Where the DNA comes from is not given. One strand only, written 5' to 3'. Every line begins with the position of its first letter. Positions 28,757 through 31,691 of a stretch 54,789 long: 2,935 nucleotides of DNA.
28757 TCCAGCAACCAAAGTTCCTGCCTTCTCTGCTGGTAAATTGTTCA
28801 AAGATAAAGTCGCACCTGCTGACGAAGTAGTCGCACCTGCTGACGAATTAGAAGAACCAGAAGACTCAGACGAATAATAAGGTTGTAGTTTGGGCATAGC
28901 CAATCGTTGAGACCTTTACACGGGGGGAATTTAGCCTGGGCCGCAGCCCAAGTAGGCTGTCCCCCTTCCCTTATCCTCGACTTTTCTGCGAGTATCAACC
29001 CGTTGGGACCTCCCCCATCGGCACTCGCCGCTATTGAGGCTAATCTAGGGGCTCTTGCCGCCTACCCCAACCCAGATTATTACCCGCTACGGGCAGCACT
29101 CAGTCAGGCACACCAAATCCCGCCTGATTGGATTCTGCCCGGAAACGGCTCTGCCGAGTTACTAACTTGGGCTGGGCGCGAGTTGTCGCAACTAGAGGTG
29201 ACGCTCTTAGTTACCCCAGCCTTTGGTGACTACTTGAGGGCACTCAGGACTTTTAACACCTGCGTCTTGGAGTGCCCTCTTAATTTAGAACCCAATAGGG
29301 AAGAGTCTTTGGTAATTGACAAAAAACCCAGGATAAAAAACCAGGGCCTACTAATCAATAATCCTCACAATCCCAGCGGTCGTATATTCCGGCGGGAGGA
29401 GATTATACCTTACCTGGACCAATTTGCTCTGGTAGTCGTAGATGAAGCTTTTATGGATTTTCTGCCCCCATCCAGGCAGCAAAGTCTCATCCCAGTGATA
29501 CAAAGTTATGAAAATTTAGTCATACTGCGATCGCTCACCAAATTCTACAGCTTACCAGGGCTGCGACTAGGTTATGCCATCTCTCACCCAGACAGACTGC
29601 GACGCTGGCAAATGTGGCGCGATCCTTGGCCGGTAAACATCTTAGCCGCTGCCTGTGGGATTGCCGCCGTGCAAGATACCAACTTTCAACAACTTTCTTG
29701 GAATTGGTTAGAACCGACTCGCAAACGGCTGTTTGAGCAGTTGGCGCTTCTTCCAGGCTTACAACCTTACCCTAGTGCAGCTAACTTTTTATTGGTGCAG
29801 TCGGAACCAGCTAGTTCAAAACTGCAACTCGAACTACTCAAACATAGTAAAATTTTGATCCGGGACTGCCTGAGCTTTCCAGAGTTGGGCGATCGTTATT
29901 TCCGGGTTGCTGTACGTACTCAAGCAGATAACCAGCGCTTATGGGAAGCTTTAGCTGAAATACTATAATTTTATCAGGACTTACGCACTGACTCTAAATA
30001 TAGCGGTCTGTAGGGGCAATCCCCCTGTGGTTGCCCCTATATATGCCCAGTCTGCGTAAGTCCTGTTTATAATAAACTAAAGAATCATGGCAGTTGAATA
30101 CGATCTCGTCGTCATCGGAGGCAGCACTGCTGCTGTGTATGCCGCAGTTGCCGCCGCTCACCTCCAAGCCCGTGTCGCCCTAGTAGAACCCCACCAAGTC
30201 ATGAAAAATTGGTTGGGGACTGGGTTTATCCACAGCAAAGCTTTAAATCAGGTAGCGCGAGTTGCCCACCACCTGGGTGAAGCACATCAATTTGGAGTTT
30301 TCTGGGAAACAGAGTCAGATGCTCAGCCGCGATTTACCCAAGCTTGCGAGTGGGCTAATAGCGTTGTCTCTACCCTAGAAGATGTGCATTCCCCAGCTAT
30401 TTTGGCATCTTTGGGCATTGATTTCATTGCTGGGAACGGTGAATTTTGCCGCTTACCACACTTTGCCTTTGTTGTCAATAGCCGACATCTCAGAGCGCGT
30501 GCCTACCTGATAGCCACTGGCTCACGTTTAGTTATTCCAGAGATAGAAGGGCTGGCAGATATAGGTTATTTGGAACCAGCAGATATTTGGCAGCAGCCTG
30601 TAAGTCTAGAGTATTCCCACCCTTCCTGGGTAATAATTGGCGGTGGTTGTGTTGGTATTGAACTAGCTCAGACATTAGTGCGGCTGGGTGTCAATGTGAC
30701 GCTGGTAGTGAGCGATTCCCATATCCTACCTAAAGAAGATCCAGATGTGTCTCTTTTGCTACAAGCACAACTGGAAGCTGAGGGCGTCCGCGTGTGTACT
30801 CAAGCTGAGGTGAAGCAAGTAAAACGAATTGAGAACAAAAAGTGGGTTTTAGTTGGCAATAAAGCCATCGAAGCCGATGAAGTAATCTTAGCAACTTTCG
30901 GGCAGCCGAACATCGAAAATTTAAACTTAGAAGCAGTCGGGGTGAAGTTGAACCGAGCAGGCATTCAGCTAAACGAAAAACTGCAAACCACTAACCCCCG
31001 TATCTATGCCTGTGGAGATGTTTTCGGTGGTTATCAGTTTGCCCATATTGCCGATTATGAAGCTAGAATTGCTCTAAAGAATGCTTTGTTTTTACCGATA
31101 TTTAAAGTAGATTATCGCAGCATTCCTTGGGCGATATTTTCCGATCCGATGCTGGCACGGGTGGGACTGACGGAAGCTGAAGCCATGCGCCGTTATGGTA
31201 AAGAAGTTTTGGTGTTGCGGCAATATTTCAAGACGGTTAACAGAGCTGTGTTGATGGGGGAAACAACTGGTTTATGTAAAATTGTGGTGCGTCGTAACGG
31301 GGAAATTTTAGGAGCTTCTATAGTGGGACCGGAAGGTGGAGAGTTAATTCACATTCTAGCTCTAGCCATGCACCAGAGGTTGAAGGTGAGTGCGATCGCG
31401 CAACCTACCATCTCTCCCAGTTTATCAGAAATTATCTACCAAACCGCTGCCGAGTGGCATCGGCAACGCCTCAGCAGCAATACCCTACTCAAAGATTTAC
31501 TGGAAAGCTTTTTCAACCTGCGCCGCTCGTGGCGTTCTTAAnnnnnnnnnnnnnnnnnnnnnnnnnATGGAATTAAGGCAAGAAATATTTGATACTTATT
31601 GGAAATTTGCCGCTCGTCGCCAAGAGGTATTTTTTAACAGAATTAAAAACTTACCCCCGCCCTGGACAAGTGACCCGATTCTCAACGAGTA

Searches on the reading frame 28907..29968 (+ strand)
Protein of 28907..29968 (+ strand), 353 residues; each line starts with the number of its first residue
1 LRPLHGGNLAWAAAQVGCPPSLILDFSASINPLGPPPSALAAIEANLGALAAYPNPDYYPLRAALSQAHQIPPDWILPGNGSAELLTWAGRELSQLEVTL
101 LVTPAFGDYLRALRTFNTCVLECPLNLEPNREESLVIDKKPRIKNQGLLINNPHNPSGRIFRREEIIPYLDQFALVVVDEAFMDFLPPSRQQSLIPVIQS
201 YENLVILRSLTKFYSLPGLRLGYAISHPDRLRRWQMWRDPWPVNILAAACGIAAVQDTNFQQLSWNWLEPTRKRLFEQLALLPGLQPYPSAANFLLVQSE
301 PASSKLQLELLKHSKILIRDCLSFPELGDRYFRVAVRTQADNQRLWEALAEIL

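Call 18: search_protein_families(library=pfam, proteins=[window:28907-29968:+], max_evalue=0.01)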
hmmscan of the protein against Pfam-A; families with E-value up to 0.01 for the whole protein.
window:28907-29968:+ (353 aa): 1 family
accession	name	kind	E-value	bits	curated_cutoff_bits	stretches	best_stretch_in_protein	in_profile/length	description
PF00155.27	Aminotran_1_2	-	2.8e-31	109.4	19.7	1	24-349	4-361/361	Aminotransferase class I and II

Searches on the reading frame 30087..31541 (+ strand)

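Call 18: search_protein_families(library=pfam, proteins=[window:30087-31541:+], max_evalue=0.01)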
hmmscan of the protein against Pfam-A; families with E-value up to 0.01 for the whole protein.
window:30087-31541:+ (484 aa): 11 families
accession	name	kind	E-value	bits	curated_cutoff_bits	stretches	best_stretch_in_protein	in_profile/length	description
PF07992.20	Pyr_redox_2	-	2.5e-48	165.4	26.1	1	5-325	1-290/291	Pyridine nucleotide-disulphide oxidoreductase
PF00070.33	Pyr_redox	-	8.9e-24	84.3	22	1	181-254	2-75/82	Pyridine nucleotide-disulphide oxidoreductase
PF02852.28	Pyr_redox_dim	-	2.4e-23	82.9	25.3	1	346-450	1-106/110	Pyridine nucleotide-disulphide oxidoreductase, dimerisation domain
PF13738.12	Pyr_redox_3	-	5.3e-13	49.3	30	1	174-310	160-305/305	Pyridine nucleotide-disulphide oxidoreductase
PF12831.13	FAD_oxidored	-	1.1e-06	28.6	27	1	6-38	1-33/416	FAD dependent oxidoreductase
PF01266.30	DAO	-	7.8e-06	26.1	27.9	0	224-270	154-202/353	FAD dependent oxidoreductase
PF03486.20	HI0933_like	-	1.7e-05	24.8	50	0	221-273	111-165/244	HI0933-like protein Rossmann domain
PF01262.27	AlaDh_PNT_C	-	2.3e-05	24.4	23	0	181-207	31-57/214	Alanine dehydrogenase/PNT, C-terminal domain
PF13241.12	NAD_binding_7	-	0.001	20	22.1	0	179-222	8-41/104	Putative NAD(P)-binding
PF01134.28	GIDA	-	0.0031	17.1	22.1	0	182-210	3-31/391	Glucose inhibited division protein A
PF13478.12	XdhC_C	-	0.0096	16.9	29.7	0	182-238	2-35/125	XdhC Rossmann domain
